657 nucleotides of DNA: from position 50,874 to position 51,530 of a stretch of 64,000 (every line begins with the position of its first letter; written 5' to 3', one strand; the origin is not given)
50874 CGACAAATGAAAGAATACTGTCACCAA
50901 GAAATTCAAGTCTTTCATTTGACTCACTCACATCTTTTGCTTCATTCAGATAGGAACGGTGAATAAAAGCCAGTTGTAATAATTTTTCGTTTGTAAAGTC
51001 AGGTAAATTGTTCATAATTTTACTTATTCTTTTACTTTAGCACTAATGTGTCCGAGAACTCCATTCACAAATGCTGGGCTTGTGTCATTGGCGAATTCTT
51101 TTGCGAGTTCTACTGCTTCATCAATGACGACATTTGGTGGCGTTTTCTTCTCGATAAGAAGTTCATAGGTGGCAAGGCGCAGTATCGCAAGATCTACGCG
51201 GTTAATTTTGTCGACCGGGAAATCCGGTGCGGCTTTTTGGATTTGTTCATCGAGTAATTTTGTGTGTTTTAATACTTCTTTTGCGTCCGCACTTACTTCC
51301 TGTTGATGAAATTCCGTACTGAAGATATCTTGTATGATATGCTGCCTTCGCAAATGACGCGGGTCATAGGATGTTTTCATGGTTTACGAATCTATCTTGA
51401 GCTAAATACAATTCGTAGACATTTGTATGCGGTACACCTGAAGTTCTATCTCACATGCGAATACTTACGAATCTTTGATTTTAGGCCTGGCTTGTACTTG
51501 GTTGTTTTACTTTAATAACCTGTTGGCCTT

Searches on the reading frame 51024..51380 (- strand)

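Call 40: search_protein_families(library=pfam, proteins=[window:51024-51380:-], max_evalue=0.0001)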
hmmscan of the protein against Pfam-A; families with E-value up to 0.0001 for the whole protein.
window:51024-51380:- (118 aa): 1 family
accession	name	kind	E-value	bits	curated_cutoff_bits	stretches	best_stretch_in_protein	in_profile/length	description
PF01029.23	NusB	-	3.6e-26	92.6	23.1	1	33-112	52-131/133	NusB family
